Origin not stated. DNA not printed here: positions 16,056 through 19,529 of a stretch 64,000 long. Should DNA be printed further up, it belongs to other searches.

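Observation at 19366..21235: Tandem DUF2156 (MprF C-terminal-like, aminoacyl-tRNA transferase fold) paralogs abutting and overlapping ileS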

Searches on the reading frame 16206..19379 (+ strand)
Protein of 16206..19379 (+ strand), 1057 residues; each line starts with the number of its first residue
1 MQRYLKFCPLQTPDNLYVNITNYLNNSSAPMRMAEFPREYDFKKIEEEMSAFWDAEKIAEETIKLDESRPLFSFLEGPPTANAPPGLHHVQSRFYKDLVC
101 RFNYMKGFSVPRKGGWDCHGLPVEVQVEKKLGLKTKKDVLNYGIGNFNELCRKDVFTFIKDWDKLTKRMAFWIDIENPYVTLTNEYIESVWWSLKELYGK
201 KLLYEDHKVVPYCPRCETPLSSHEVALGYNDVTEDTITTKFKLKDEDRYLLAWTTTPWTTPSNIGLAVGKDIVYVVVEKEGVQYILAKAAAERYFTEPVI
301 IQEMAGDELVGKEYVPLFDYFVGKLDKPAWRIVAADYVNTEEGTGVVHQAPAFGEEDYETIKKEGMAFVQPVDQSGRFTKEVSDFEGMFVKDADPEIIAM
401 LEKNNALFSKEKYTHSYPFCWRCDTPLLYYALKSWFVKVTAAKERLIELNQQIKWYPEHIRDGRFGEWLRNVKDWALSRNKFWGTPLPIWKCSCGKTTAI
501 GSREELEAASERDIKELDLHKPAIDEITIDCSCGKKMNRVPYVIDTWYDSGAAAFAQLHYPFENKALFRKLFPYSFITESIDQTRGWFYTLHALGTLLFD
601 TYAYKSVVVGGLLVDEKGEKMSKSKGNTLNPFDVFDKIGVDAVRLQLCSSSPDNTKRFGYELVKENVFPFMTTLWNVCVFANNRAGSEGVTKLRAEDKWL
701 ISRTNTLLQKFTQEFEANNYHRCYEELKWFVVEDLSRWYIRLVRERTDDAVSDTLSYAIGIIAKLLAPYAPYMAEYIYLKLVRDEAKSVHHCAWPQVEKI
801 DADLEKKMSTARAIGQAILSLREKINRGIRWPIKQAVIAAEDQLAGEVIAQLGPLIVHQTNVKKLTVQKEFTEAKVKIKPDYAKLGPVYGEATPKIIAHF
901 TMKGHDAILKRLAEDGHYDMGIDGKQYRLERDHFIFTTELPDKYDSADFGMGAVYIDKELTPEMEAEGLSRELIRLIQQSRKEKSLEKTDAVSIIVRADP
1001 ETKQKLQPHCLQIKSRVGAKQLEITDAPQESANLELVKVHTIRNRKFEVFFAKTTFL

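Call 13: search_protein_families(library=ncbifam, proteins=[window:16206-19379:+], max_evalue=0.00001)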
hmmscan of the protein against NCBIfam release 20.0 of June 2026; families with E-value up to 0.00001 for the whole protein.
window:16206-19379:+ (1057 aa): 15 families
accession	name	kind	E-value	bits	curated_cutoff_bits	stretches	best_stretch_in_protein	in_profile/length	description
TIGR00392.1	ileS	equivalog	7.7e-257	854.8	621.4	1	36-846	2-857/861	isoleucine--tRNA ligase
NF000257.1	MupA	exception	9.5e-218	725.5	1900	1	44-998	7-975/1024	mupirocin-resistant isoleucine--tRNA ligase MupA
NF000258.1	MupB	exception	2.4e-211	704.3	1900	1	46-1002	9-985/1033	mupirocin-resistant isoleucine--tRNA ligase MupB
TIGR00422.1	valS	equivalog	2.3e-120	403.1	612.1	2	331-888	255-810/863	valine--tRNA ligase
NF009687.0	PRK13208.1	equivalog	1.8e-117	393.6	738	2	331-875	254-796/801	valine--tRNA ligase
NF004349.1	PRK05729.1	equivalog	4.7e-102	342.7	704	2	331-874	249-776/860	valine--tRNA ligase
NF040702.1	ileS_w_GNAT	exception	2.3e-83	280.5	1999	2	331-841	494-1010/1100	isoleucine--tRNA ligase, N-acetyltransferase domain-containing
NF011492.0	PRK14900.1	equivalog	1e-66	225.6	1783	2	333-864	267-795/1044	valine--tRNA ligase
NF008957.0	PRK12300.1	subfamily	4.9e-59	200.2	677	3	40-363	4-327/946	leucine--tRNA ligase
NF000540.1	alt_ValS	exception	1.4e-55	188.7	900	2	381-845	333-807/827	valine--tRNA ligase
TIGR00395.1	leuS_arch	equivalog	1.1e-48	166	648.5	2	44-362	2-320/938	leucine--tRNA ligase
TIGR00396.1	leuS_bact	equivalog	9e-35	120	548.4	2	615-801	600-777/843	leucine--tRNA ligase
TIGR00398.1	metG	equivalog_domain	2.3e-17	63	336.35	1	603-781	311-501/530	methionine--tRNA ligase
NF001100.0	PRK00133.1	equivalog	8.5e-09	34.5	587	0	418-783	173-504/676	methionine--tRNA ligase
NF008900.0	PRK12267.1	equivalog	1.5e-08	33.6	598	1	542-648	223-327/648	methionine--tRNA ligase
